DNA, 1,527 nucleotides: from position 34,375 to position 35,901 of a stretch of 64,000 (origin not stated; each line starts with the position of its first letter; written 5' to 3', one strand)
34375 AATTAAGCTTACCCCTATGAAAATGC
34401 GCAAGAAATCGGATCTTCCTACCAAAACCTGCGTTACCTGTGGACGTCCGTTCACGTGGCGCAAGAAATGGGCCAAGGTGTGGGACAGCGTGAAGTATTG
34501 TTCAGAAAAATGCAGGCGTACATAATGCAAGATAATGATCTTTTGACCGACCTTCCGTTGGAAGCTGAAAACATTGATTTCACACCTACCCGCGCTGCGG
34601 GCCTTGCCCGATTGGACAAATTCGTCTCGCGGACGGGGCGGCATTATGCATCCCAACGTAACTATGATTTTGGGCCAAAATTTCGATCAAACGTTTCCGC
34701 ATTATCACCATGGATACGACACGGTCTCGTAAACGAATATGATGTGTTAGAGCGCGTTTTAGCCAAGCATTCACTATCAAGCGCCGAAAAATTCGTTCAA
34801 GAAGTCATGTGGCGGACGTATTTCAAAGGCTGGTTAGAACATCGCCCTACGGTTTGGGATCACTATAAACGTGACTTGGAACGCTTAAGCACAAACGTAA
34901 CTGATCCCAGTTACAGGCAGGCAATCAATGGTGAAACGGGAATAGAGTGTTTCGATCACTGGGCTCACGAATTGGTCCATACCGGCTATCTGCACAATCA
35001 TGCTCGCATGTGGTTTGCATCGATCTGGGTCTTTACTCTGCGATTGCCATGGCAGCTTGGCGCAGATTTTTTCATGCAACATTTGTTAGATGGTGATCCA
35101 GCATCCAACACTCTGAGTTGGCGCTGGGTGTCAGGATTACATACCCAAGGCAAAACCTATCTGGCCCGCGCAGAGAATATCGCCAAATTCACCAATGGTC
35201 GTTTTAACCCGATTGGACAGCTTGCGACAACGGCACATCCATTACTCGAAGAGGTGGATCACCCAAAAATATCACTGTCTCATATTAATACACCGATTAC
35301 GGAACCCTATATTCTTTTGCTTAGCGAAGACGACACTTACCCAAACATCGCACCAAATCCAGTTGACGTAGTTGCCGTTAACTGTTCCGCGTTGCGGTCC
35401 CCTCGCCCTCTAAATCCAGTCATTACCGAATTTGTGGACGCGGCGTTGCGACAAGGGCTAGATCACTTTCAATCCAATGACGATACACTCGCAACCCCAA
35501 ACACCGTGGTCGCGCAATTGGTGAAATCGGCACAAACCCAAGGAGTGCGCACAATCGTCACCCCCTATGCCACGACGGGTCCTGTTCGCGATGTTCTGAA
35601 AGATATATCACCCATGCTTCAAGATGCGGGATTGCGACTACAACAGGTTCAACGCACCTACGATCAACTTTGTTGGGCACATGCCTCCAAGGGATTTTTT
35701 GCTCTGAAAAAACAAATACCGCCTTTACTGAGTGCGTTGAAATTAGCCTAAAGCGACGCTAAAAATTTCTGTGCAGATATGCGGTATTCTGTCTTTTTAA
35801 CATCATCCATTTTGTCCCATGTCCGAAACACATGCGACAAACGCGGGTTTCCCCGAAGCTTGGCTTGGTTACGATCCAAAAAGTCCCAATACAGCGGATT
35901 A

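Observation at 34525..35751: Photolyase-family protein with apparently reversed domain order (FAD-binding domain N-terminal, alpha/beta-like domain C-terminal)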

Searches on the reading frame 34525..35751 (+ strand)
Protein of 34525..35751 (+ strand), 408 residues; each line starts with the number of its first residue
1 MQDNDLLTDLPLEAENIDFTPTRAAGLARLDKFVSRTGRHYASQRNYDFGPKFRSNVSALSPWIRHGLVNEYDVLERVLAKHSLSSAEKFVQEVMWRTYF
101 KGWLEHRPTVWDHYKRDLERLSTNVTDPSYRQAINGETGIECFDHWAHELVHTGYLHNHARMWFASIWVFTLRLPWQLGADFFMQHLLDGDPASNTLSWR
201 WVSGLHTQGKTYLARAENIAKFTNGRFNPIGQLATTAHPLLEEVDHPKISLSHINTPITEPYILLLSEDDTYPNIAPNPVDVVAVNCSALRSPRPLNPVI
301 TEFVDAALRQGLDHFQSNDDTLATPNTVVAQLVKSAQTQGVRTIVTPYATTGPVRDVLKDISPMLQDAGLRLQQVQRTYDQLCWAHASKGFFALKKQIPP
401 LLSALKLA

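Call 3: search_protein_families(library=pfam, proteins=[window:34525-35751:+], max_evalue=1)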
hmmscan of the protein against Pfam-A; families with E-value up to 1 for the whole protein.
window:34525-35751:+ (408 aa): 1 family
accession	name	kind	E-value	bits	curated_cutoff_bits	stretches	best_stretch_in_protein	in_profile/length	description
PF03441.19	FAD_binding_7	-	9.7e-26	90.9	27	1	90-250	1-162/203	FAD binding domain of DNA photolyase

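Call 4: search_protein_families(library=ncbifam, proteins=[window:34525-35751:+], max_evalue=1)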
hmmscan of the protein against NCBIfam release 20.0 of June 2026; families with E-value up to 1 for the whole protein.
window:34525-35751:+ (408 aa): 5 families
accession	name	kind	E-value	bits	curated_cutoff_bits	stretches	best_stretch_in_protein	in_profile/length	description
NF007955.0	PRK10674.1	equivalog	1e-23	84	506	1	14-246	195-428/472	deoxyribodipyrimidine photo-lyase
TIGR03556.1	photolyase_8HDF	exception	7.6e-23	81.1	884.6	1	16-203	201-392/471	deoxyribodipyrimidine photo-lyase, 8-HDF type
TIGR02765.1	crypto_DASH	subfamily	2e-21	76.4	317.05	1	17-223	207-414/431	DASH family cryptochrome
TIGR02766.1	crypt_chrom_pln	subfamily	1e-13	50.9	603.85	1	86-241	277-431/480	cryptochrome photoreceptor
TIGR00591.1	phr2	superfamily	5.4e-09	35.9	550.05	1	14-208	215-421/453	deoxyribodipyrimidine photo-lyase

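Call 9: find_homologous_proteins(query=window:34525-35751:+, max_evalue=0.001)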
Query window:34525-35751:+ (408 aa): 8000 proteins with E <= 0.001 among 8000 candidates; the best 120 are listed.
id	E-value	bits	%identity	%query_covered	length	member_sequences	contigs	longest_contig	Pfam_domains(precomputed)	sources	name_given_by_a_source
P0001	5.0e-282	953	100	100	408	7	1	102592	PF03441.20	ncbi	-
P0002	9.0e-206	702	72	100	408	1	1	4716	PF03441.20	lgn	-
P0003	7.9e-161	554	60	100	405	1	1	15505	PF03441.20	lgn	-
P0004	2.3e-155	536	57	100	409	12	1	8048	PF03441.20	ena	-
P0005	2.0e-146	506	56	99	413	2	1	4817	PF03441.20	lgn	-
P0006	1.1e-145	504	58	99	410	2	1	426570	PF03441.20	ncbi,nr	ncbi:DNA photolyase [Ruegeria sp. R13_0]|nr:DNA photolyase [Ruegeria sp. R13_0]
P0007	8.1e-144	498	56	99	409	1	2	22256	PF03441.20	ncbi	ncbi:MAG: FAD-binding domain-containing protein [Pseudomonadota bacterium]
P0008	1.1e-143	497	55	99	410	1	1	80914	PF03441.20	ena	-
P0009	1.9e-143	497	55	100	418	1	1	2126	PF03441.20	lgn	-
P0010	4.5e-143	495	56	99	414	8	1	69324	PF03441.20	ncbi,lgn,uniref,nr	ncbi:FAD-binding domain-containing protein [Ruegeria sp. HKCCD6604]|uniref:FAD-binding domain-contai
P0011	5.3e-143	495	56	99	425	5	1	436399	PF03441.20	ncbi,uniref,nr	ncbi:FAD-binding domain-containing protein [Roseibium sp. RKSG952]|uniref:FAD-binding domain-contain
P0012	1.7e-142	493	56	98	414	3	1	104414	PF03441.20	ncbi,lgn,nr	ncbi:FAD binding domain of DNA photolyase [Ruegeria lacuscaerulensis ITI-1157]|nr:FAD binding domain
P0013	3.9e-142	492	56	98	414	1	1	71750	PF03441.20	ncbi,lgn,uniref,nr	ncbi:FAD-binding domain-containing protein [Ruegeria atlantica]|uniref:Deoxyribodipyrimidine photo-l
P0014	4.9e-142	492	56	99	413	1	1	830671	PF03441.20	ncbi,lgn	ncbi:MAG: FAD-binding domain-containing protein [Pseudomonadota bacterium]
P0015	6.9e-142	491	56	97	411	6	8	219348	PF03441.20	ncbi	-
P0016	1.2e-141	491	55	99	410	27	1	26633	PF03441.20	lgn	-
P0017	1.5e-141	490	55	99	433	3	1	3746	PF03441.20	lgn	-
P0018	2.6e-141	490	55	100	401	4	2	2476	PF03441.20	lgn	-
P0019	4.0e-141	489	53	99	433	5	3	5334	PF03441.20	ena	-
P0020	4.4e-141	489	55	97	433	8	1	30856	PF03441.20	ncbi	-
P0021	1.5e-140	487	55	99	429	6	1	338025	PF03441.20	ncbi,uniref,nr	ncbi:FAD-binding domain-containing protein [Epibacterium ulvae]|uniref:FAD-binding domain-containing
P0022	1.9e-140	487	55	100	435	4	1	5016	PF03441.20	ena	-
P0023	2.0e-140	487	55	99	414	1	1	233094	PF03441.20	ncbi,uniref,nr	ncbi:FAD-binding domain-containing protein [Ruegeria sp. HKCCA0235A]|uniref:FAD-binding domain-conta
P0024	2.3e-140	486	54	100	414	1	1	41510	PF03441.20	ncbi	ncbi:MAG: FAD-binding domain-containing protein [Pseudomonadota bacterium]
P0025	2.4e-140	486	56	99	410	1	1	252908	PF03441.20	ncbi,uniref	ncbi:FAD-binding domain-containing protein [Ruegeria sp. ANG10]|uniref:FAD-binding domain-containing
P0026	2.8e-140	486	54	99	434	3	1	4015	PF03441.20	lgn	-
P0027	4.5e-140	485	53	100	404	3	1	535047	PF03441.20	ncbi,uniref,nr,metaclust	ncbi:FAD-binding domain-containing protein [Ruegeria profundi]|uniref:DNA photolyase n=1 Tax=Ruegeri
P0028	6.0e-140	485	55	99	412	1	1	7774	PF03441.20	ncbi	ncbi:MAG: FAD-binding domain-containing protein [Pseudomonadota bacterium]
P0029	7.3e-140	485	54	100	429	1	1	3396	PF03441.20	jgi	-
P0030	7.4e-140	485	54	99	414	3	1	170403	PF03441.20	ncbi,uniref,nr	ncbi:FAD-binding domain-containing protein [Ruegeria sp. HKCCA4812]|uniref:FAD-binding domain-contai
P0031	1.0e-139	484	55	99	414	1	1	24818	PF03441.20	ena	-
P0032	1.0e-139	484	56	97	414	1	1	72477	PF03441.20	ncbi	-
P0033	1.2e-139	484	55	98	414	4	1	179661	PF03441.20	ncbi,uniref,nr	ncbi:FAD-binding domain-containing protein [uncultured Ruegeria sp.]|uniref:FAD-binding domain-conta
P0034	1.5e-139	484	56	98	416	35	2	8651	PF03441.20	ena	-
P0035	1.6e-139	484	56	99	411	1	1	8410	PF03441.20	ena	-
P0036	2.9e-139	483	54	99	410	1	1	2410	PF03441.20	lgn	-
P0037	5.4e-139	482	53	99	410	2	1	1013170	PF03441.20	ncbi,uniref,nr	ncbi:FAD-binding domain-containing protein [Ruegeria atlantica]|uniref:FAD-binding domain-containing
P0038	6.8e-139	482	55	98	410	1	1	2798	PF03441.20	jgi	jgi:hypothetical protein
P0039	7.0e-139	482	56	100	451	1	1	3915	PF03441.20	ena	-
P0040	1.1e-138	481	55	98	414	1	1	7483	PF03441.20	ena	-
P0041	1.1e-138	481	54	99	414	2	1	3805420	PF03441.20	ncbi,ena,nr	nr:FAD-binding domain-containing protein [uncultured Ruegeria sp.]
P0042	1.1e-138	481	52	99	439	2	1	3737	PF03441.20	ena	-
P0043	1.3e-138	481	53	100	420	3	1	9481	PF03441.20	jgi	jgi:deoxyribodipyrimidine photo-lyase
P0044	1.8e-138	480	54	100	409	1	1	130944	PF03441.20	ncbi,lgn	-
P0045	2.2e-138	480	55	99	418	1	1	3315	PF03441.20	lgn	-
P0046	3.1e-138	479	53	99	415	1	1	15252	PF03441.20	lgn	-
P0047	3.4e-138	479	54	100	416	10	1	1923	PF03441.20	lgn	-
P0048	3.5e-138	479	55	98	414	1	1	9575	PF03441.20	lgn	-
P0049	3.6e-138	479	55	98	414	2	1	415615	PF03441.20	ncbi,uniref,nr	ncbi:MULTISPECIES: FAD-binding domain-containing protein [unclassified Ruegeria]|uniref:FAD-binding 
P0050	3.8e-138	479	54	99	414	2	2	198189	PF03441.20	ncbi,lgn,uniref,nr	ncbi:DNA photolyase [Ruegeria atlantica]|uniref:DNA photolyase n=2 Tax=Ruegeria atlantica TaxID=8156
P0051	1.0e-137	478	56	97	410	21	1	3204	PF03441.20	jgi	-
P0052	1.5e-137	477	55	97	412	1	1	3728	PF03441.20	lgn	-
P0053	2.0e-137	477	55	97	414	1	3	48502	PF03441.20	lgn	-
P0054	2.6e-137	476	54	99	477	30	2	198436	PF03441.20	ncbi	-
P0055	2.9e-137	476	53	99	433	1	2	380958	PF03441.20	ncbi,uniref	ncbi:FAD-binding domain-containing protein [Ruegeria sp. HKCCD5849]|uniref:FAD-binding domain-contai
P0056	2.9e-137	476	50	100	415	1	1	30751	PF03441.20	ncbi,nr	ncbi:MAG: DNA photolyase [Silicimonas sp.]|nr:DNA photolyase [Silicimonas sp.]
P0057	3.0e-137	476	54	98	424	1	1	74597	PF03441.20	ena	-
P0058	7.7e-137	475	53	99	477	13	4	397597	PF03441.20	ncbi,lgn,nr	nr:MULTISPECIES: FAD-binding domain-containing protein [unclassified Ruegeria]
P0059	7.7e-137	475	55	99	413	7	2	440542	PF03441.20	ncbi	-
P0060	9.3e-137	475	54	98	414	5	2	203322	PF03441.20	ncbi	-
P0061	1.6e-136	474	55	97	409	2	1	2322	PF03441.20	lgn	-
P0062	1.9e-136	474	53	99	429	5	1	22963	PF03441.20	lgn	-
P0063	2.0e-136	473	54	100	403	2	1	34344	PF03441.20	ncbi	ncbi:MAG: FAD-binding domain-containing protein [Pseudomonadota bacterium]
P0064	2.0e-136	473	55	99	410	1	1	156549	PF03441.20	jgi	jgi:hypothetical protein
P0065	2.0e-136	473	55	97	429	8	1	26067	PF03441.20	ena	-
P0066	2.1e-136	473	54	99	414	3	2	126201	PF03441.20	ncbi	ncbi:MAG: FAD-binding domain-containing protein [Pseudomonadota bacterium]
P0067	2.5e-136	473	54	99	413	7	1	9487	PF03441.20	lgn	-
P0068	2.5e-136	473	53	100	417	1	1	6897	PF03441.20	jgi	-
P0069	2.6e-136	473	55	99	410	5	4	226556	PF03441.20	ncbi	-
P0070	3.3e-136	473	52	99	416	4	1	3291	PF03441.20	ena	-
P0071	4.2e-136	472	53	100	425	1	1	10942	PF03441.20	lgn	-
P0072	4.4e-136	472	51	100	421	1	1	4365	PF03441.20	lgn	-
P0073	5.7e-136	472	54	98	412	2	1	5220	PF03441.20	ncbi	ncbi:MAG: FAD-binding domain-containing protein, partial [Pseudomonadota bacterium]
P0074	6.6e-136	472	52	99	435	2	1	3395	PF03441.20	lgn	-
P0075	7.4e-136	472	53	100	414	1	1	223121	PF03441.20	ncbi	ncbi:MAG: FAD-binding domain-containing protein [Pseudomonadota bacterium]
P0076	7.7e-136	472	55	100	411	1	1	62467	PF03441.20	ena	-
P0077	2.3e-135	470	54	99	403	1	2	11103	PF03441.20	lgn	-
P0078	2.3e-135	470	54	99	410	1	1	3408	PF03441.20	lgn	-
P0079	2.5e-135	470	52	99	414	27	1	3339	PF03441.20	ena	-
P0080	3.5e-135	469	55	97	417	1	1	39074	PF03441.20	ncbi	ncbi:MAG: FAD-binding domain-containing protein [Pseudomonadota bacterium]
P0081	4.4e-135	469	54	100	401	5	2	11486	PF03441.20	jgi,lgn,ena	-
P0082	5.5e-135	469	51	99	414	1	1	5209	PF03441.20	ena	-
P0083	6.2e-135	469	53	99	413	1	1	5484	PF03441.20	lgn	-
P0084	6.4e-135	469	50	99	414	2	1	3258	PF03441.20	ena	-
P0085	6.7e-135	468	52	100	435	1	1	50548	PF03441.20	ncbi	ncbi:MAG: FAD-binding domain-containing protein [Pseudomonadota bacterium]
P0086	8.1e-135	468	50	99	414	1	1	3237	PF03441.20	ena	-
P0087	8.6e-135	468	51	99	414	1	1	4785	PF03441.20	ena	-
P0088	9.7e-135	468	52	100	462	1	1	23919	PF03441.20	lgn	-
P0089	9.9e-135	468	50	99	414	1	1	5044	PF03441.20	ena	-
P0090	1.1e-134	468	50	99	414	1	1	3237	PF03441.20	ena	-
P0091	1.1e-134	468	54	100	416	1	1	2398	PF03441.20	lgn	-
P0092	1.4e-134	467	50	99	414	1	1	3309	PF03441.20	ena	-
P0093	1.5e-134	467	50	99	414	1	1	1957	PF03441.20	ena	-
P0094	1.5e-134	467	50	99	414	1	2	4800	PF03441.20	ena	-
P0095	1.5e-134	467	50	99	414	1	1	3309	PF03441.20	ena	-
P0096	1.5e-134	467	51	99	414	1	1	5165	PF03441.20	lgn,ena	-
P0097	1.6e-134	467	55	96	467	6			PF03441.20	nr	nr:FAD-binding domain-containing protein [Shimia sp. R9_3]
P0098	1.6e-134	467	50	99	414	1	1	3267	PF03441.20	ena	-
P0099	1.7e-134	467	50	99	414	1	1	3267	PF03441.20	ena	-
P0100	1.8e-134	467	53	100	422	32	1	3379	PF03441.20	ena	-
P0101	1.9e-134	467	52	100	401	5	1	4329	PF03441.20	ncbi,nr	ncbi:MAG: FAD-binding domain-containing protein [Paracoccaceae bacterium]|nr:FAD-binding domain-cont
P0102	1.9e-134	467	50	99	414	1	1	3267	PF03441.20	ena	-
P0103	1.9e-134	467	50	99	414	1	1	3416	PF03441.20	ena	-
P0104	1.9e-134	467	53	100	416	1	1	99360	PF03441.20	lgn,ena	-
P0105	2.0e-134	467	50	99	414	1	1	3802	PF03441.20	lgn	-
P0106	2.1e-134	467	52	100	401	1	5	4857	PF03441.20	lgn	-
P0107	2.5e-134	467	53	100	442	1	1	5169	PF03441.20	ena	-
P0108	2.5e-134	467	53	96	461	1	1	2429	PF03441.20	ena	-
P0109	2.5e-134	467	50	99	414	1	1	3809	PF03441.20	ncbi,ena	-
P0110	2.6e-134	466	55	97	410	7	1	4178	PF03441.20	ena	-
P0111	3.1e-134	466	50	99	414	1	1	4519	PF03441.20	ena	-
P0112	4.6e-134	466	50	99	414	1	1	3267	PF03441.20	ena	-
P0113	4.9e-134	466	51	100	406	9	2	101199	PF03441.20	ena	-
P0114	5.5e-134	465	52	100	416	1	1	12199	PF03441.20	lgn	-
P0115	5.6e-134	465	50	99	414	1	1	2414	PF03441.20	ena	-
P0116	6.1e-134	465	52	97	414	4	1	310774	PF03441.20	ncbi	-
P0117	6.3e-134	465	50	99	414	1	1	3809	PF03441.20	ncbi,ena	-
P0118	6.3e-134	465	53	97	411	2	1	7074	PF03441.20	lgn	-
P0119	7.1e-134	465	50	99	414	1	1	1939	PF03441.20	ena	-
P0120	8.2e-134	465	52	100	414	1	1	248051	PF03441.20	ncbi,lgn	ncbi:MAG: FAD-binding domain-containing protein [Pseudomonadota bacterium]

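Call 10: search_solved_structures(query=window:34525-35751:+, max_evalue=0.01, show_alignments=2)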
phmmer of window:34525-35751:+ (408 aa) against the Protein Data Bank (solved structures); distinct sequences matched with E-value up to 0.01: 37.
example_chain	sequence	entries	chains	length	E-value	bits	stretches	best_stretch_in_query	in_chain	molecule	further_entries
1tez_A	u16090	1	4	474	4.9e-21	78.5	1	20-205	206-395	Deoxyribodipyrimidine photo-lyase type I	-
1owl_A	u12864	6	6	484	5.1e-21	78.4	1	20-205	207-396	Deoxyribodipyrimidine photolyase | PHOTOLYASE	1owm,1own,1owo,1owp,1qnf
4u63_A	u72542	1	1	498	1.4e-17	67.1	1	19-213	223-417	DNA photolyase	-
6kii_A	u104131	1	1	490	7.4e-17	64.7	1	9-236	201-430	Deoxyribopyrimidine photolyase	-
1dnp_A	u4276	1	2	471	8e-17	64.6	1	18-213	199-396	DNA PHOTOLYASE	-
2e0i_A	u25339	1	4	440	7.5e-16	61.4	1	16-221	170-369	432aa long hypothetical deoxyribodipyrimidine photolyase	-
1iqr_A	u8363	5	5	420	6.3e-14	55.1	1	21-213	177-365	photolyase | DEOXYRIBODIPYRIMIDINE PHOTO-LYASE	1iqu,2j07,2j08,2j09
6lz7_A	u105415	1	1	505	2.2e-11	46.7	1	130-237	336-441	Cryptochrome-1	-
1u3c_A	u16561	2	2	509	9.3e-11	44.6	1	127-239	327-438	Cryptochrome 1 apoprotein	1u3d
2vtb_B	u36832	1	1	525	2.9e-10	43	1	19-207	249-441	CRYPTOCHROME DASH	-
2j4d_A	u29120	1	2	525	3.3e-10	42.8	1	19-207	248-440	CRYPTOCHROME DASH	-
2ijg_X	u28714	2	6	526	3.3e-10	42.8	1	19-207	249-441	Cryptochrome DASH, chloroplast/mitochondrial | CRYPTOCHROME DASH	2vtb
6lz3_A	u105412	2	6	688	5.3e-10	42.2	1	120-236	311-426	Cryptochrome2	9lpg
6k8i_A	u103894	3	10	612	1.3e-09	40.9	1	130-235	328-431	Cryptochrome-2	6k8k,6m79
6x24_A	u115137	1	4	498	1.3e-09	40.8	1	130-235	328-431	Cryptochrome-2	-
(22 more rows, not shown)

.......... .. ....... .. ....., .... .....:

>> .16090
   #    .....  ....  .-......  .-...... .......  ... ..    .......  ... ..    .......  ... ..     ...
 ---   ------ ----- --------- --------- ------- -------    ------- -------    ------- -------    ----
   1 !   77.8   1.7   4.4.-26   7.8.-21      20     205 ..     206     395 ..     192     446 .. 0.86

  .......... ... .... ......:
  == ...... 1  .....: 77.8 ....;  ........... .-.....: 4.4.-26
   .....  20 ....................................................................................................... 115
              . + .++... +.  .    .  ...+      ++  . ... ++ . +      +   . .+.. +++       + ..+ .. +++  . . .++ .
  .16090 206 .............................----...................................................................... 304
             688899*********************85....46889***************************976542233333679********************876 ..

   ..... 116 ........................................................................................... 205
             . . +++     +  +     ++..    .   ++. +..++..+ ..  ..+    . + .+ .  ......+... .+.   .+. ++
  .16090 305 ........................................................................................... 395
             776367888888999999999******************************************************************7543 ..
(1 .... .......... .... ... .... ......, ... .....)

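Call 17: find_related_loci(query=A1, collection=genome_contigs, flank=6000)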
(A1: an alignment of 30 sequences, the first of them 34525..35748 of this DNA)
Query A1 (408 aa) in genome_contigs; peptide patterns used: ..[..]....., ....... (x = any residue, [..] = any of these).
600 stretches matched a pattern (row limit reached: there are more); 594 encode a relative of the query (tblastn E <= 1e-3); the best 80 are kept; 80 distinct loci.
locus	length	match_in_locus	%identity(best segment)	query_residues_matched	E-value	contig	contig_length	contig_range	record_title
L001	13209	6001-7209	56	9-408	1e-145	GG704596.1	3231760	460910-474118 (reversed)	Silicibacter lacuscaerulensis ITI-1157 genomic scaffold scf_1113211289287, whole genome shotgun sequence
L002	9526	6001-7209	55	9-408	3e-142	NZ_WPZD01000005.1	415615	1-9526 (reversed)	Ruegeria sp. HKCCD7239 NODE_5, whole genome shotgun sequence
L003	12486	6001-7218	56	4-407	4e-142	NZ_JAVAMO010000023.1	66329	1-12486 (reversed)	Ruegeria sp. 2205SS24-7 23, whole genome shotgun sequence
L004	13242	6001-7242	50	1-407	7e-142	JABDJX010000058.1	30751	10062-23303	MAG: Silicimonas sp. isolate SS_bin_34 k127_507126, whole genome shotgun sequence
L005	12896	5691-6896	54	1-408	7e-140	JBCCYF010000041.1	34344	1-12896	MAG: Pseudomonadota bacterium isolate P01_F01_bin.145 k141_2567062_length_34344_cov_39.8030, whole genome shotgun sequen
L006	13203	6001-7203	53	1-407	9e-134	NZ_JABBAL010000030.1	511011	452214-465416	MAG: Planktotalea sp. isolate HE327_NSB060 NODE_4_length_511011_cov_20.873633, whole genome shotgun sequence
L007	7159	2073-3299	51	1-405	5e-133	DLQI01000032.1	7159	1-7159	MAG TPA_asm: Rhodobacteraceae bacterium UBA7436 UBA7436_contig_13249, whole genome shotgun sequence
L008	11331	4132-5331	51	1-408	2e-132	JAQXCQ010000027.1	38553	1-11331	MAG: Maricaulis sp. isolate cluster4_bin.48 k119_120138, whole genome shotgun sequence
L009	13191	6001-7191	53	21-408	2e-131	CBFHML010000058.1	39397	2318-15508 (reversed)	MAG: Roseovarius sp. isolate AGTU_44_bin_32_orig genome assembly, contig: AGTU_44_bin_32_orig_AGTU_44_c_000000000183, wh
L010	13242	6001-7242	50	1-407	3e-131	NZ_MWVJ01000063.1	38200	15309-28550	Pseudophaeobacter leonis strain 306 Phaeobacter_leonis_contig_64, whole genome shotgun sequence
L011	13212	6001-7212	53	13-407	1e-130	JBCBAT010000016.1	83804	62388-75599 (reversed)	MAG: Pseudomonadota bacterium isolate J06573_8 NODE_16_length_83804_cov_9.490272, whole genome shotgun sequence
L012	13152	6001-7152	54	15-407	1e-129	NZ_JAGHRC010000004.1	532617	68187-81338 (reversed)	Ruegeria sp. R14_0 NODE_4_length_532617_cov_47.940232, whole genome shotgun sequence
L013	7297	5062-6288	50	1-405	1e-128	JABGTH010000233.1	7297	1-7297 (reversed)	MAG: Rhodobacteraceae bacterium isolate SI034_bin126 k141_1403129, whole genome shotgun sequence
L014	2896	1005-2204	51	21-408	4e-132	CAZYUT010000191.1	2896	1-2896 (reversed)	MAG TPA_asm: uncultured Hyphomicrobiaceae bacterium isolate SRP128890_co1_200 genome assembly, contig: NODE_46841_length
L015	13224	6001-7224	47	12-406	2e-125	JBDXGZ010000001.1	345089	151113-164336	MAG: Maricaulaceae bacterium isolate CB.55.F.D4_76_43 CB_55_F_D4_76_43_000000000001, whole genome shotgun sequence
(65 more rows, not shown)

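Call 19: find_encoding_contigs(protein=P0001, flank=10000, max_places=4)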
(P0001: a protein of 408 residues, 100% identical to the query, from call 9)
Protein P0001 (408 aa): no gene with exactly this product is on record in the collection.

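Call 31: predict_structure(alignment_id=A2)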
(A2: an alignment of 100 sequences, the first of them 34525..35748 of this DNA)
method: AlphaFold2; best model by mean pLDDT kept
length: 408 residues; sequences in the alignment: 100
mean_pLDDT: 94.2   pTM: 0.92
mean pLDDT of the five models: 94.2, 94.0, 93.6, 93.5, 93.1
residues with pLDDT >= 90: 355; 70-90: 44; 50-70: 6; < 50: 3
segments of 3 or more residues with pLDDT < 50: none
pLDDT, mean of each block of 10 residues (from residue 1): 57 88 96 89 91 87 96 96 95 95 97 97 90 98 98 96 98 98 98 95 93 97 96 97 93 86 97 90 98 97 98 94 98 98 97 98 98 95 93 96 96
secondary structure, 60 per line:
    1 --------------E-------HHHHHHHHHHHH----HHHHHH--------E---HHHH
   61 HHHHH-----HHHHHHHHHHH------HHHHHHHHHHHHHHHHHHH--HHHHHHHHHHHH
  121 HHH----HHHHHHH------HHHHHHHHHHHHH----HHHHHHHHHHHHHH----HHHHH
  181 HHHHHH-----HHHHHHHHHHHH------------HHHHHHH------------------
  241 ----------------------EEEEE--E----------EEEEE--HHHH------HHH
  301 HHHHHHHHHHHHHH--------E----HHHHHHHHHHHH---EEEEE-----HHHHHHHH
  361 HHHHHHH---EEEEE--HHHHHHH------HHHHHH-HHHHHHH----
elements in order: H23-34 H39-44 H57-65 H71-81 H88-106 H109-123 H128-134 H141-153 H158-171 H176-186 H192-203 H216-222 E263-267 E281-285 H288-291 H298-314 H328-339 E343-347 H353-367 E371-375 H378-384 H391-396 H398-404
